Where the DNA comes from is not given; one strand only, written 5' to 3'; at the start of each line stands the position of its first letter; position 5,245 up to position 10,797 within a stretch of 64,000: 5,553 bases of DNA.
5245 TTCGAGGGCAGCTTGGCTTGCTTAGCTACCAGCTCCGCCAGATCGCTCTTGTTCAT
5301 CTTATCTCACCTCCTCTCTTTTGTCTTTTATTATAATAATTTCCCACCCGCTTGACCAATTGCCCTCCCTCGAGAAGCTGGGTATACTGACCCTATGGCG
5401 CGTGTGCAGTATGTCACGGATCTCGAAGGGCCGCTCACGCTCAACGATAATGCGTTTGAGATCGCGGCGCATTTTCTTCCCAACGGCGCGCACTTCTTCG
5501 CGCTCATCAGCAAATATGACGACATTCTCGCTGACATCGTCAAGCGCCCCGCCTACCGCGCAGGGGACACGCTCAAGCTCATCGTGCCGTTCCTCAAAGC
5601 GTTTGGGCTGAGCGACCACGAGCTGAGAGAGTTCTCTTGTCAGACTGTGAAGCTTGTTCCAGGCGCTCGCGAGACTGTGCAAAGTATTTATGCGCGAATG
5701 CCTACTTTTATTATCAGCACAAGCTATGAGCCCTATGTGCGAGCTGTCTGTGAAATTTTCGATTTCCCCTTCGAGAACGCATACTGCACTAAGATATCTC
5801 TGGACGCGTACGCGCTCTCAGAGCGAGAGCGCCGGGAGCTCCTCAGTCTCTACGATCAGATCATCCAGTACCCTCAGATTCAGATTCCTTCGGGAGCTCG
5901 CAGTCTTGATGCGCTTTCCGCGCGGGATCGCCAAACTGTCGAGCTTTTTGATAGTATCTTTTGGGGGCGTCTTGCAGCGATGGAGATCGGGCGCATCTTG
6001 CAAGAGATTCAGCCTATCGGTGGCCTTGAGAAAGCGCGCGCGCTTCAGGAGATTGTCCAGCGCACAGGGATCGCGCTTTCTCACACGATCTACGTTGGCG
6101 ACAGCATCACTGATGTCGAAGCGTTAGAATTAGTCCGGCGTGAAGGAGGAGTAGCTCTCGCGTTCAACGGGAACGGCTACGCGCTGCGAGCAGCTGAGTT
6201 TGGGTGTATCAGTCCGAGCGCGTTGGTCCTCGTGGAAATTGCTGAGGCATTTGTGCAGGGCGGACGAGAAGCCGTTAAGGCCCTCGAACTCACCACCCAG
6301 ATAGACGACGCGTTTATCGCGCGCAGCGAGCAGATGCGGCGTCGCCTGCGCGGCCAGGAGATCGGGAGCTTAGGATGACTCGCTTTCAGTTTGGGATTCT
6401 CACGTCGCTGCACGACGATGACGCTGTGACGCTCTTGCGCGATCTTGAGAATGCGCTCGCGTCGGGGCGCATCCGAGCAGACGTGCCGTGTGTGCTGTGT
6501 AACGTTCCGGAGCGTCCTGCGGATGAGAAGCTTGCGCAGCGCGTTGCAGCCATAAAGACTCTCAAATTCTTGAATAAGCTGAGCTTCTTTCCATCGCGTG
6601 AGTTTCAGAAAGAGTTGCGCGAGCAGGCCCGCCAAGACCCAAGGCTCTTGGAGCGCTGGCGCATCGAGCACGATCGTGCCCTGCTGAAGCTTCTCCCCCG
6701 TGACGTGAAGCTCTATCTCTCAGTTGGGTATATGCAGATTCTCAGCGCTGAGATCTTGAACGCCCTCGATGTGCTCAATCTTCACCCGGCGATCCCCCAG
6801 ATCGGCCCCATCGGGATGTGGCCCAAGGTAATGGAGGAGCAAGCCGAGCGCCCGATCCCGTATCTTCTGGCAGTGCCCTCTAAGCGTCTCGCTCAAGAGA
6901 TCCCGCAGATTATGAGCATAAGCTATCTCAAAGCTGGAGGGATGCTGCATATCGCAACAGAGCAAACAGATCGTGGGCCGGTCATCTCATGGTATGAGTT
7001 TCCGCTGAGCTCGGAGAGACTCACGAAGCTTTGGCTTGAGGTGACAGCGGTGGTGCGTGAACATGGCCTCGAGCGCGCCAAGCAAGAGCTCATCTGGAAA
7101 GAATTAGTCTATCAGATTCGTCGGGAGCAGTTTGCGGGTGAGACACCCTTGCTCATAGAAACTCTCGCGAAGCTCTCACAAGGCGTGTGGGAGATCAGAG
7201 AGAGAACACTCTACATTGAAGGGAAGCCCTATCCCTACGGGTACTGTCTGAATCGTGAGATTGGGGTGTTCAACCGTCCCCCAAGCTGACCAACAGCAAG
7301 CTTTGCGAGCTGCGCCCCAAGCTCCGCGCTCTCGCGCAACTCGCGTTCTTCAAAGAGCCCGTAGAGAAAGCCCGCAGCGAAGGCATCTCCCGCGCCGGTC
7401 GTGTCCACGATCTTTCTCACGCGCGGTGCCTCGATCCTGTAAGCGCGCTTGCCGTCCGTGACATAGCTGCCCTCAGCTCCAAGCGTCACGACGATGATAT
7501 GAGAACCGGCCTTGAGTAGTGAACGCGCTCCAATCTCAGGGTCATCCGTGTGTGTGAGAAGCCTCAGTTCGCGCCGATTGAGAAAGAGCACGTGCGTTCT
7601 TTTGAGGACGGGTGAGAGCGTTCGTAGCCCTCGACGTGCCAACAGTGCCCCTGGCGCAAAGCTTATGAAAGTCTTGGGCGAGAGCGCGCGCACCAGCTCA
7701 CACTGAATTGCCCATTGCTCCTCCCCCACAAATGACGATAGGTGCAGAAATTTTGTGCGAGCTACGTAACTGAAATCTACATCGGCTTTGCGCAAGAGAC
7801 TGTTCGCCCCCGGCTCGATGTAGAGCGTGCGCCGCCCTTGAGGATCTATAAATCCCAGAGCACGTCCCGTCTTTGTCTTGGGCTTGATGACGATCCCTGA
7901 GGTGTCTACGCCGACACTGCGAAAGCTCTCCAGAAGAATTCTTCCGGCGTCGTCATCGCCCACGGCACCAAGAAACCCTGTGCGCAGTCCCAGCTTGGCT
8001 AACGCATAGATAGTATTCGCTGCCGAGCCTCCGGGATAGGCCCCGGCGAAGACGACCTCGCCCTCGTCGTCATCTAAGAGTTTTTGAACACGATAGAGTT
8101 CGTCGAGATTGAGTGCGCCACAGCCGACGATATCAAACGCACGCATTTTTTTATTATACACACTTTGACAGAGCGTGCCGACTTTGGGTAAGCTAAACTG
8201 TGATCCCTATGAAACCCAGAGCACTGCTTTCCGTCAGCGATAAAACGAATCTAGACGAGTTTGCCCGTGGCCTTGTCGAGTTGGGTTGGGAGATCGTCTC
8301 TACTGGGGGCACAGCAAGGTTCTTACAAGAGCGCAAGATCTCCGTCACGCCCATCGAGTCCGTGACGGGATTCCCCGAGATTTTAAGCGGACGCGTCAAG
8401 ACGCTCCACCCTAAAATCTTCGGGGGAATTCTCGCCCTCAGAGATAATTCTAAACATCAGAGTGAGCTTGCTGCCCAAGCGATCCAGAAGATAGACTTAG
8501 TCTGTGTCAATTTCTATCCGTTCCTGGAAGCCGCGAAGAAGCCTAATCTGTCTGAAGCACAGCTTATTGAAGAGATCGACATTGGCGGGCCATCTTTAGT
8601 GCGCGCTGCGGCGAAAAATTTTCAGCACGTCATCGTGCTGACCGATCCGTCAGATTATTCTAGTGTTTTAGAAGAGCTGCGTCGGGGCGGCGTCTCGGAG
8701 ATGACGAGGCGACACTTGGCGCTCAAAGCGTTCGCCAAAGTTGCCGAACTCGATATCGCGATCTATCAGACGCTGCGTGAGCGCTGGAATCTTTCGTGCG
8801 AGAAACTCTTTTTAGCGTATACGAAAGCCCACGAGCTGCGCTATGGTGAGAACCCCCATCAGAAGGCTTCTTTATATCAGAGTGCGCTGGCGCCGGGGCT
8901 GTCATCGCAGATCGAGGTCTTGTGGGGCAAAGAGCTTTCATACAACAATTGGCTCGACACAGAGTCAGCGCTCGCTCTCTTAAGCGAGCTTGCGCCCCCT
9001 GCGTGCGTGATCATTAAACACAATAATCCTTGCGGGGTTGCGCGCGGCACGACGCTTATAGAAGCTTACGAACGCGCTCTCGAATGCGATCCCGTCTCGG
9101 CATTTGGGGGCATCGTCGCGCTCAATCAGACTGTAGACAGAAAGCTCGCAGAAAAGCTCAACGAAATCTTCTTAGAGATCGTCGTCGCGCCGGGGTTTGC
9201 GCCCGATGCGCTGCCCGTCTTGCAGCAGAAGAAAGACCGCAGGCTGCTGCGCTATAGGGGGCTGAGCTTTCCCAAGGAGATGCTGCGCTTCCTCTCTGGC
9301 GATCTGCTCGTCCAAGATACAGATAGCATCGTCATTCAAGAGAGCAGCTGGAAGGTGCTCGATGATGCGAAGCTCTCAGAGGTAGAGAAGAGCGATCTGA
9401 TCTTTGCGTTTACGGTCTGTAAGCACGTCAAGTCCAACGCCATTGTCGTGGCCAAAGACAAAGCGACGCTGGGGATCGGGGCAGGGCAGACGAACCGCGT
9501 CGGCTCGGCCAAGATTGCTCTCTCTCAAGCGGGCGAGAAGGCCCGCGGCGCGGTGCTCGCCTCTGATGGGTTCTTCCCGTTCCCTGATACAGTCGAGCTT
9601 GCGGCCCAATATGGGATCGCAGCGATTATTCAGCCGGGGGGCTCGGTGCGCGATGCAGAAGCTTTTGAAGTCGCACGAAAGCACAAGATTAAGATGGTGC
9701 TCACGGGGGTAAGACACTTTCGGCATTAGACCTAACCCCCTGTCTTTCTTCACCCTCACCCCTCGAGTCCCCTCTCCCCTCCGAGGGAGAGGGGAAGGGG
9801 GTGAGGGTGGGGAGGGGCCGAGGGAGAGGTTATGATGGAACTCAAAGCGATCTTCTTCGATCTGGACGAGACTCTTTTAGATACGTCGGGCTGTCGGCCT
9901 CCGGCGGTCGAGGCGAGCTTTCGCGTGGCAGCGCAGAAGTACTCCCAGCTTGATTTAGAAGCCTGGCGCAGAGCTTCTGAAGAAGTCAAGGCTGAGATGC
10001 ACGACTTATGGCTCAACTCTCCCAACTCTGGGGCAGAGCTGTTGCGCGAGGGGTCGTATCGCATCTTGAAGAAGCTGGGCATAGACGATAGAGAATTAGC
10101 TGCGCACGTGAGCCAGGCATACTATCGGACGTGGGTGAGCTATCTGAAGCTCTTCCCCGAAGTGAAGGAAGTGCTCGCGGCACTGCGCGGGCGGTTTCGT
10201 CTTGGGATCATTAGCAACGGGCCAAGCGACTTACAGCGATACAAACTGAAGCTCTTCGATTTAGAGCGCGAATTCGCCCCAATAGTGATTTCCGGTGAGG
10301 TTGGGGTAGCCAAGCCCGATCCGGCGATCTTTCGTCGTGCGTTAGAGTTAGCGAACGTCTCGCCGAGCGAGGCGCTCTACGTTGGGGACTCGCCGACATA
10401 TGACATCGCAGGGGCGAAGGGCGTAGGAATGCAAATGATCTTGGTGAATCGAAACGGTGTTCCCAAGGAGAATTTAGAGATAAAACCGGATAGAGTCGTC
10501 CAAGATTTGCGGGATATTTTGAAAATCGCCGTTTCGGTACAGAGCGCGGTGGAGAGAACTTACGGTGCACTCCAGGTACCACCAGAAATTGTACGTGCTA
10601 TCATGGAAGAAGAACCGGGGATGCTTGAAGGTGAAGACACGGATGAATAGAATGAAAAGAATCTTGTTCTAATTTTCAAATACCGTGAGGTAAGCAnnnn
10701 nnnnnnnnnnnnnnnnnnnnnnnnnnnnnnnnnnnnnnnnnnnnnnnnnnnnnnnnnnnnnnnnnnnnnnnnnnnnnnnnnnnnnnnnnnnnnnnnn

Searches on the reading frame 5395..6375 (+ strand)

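Call 7: search_protein_families(library=pfam, proteins=[window:5395-6375:+], max_evalue=0.001)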
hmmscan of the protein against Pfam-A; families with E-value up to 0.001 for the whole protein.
window:5395-6375:+ (327 aa): 4 families
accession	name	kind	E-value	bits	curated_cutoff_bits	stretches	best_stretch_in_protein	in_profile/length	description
PF12710.13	HAD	-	1.1e-09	39.4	27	1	207-245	149-189/189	haloacid dehalogenase-like hydrolase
PF00702.32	Hydrolase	-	7.1e-07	30.2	26.4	0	208-245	152-188/191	haloacid dehalogenase-like hydrolase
PF08282.18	Hydrolase_3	-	9.7e-05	22.6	20.9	1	209-255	184-228/255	haloacid dehalogenase-like hydrolase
PF13419.12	HAD_2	-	0.0002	22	23.8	0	215-243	139-167/178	Haloacid dehalogenase-like hydrolase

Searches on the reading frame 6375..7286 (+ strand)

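Call 7: search_protein_families(library=pfam, proteins=[window:6375-7286:+], max_evalue=0.001)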
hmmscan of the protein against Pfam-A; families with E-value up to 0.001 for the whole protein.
window:6375-7286:+ (304 aa): 1 family
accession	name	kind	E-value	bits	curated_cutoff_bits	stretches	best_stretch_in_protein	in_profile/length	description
PF00551.24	Formyl_trans_N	-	1.9e-05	24.9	26.1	1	21-140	14-111/181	Formyl transferase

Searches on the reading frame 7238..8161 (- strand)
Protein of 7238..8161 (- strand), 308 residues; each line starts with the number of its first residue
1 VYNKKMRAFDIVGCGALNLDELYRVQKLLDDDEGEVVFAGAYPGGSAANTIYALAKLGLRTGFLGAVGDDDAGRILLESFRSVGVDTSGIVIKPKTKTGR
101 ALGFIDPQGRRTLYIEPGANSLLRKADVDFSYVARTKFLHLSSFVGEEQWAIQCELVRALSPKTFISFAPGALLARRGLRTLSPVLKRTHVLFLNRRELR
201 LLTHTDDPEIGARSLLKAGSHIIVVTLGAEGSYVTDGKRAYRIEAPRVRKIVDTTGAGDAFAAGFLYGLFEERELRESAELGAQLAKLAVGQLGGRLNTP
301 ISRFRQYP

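Call 7: search_protein_families(library=pfam, proteins=[window:7238-8161:-], max_evalue=0.001)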
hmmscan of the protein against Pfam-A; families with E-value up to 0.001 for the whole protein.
window:7238-8161:- (308 aa): 1 family
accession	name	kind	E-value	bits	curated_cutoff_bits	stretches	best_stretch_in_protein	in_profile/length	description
PF00294.29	PfkB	-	4e-56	191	25.8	1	35-300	27-300/302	pfkB family carbohydrate kinase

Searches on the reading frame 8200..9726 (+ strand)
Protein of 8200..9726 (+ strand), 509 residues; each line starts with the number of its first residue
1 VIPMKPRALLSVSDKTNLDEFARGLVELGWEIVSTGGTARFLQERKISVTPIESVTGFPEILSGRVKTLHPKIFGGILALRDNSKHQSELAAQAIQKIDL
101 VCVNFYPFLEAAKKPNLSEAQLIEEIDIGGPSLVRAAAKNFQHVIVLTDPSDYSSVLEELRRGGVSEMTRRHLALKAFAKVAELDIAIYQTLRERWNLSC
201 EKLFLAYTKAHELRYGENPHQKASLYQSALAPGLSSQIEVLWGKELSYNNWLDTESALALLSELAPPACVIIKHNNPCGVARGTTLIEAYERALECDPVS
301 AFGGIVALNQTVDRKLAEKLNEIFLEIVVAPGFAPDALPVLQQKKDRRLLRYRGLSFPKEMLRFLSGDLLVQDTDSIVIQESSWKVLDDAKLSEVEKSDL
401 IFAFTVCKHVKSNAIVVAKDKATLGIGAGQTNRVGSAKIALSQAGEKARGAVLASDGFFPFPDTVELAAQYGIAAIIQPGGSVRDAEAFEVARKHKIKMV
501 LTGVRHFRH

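Call 7: search_protein_families(library=pfam, proteins=[window:8200-9726:+], max_evalue=0.001)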
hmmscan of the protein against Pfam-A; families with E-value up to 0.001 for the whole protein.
window:8200-9726:+ (509 aa): 2 families
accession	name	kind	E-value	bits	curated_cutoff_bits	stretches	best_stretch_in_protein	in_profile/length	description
PF01808.24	AICARFT_IMPCHas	-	1.8e-112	376.2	25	1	137-442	1-310/311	AICARFT/IMPCHase bienzyme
PF02142.27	MGS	-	8.3e-20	71.2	24.1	1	19-131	3-93/94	MGS-like domain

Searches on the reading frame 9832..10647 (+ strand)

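Call 7: search_protein_families(library=pfam, proteins=[window:9832-10647:+], max_evalue=0.001)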
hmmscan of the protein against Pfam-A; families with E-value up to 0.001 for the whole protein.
window:9832-10647:+ (272 aa): 4 families
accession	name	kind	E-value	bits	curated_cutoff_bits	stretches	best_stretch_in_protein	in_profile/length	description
PF00702.32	Hydrolase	-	3.1e-30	106.4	26.4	1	5-199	2-191/191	haloacid dehalogenase-like hydrolase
PF13419.12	HAD_2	-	1.1e-25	91.2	23.8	1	7-205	1-178/178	Haloacid dehalogenase-like hydrolase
PF13242.12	Hydrolase_like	-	2.2e-14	53.6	22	1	160-228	3-74/75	HAD-hyrolase-like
PF12710.13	HAD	-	4.1e-08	34.3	27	1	7-192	1-185/189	haloacid dehalogenase-like hydrolase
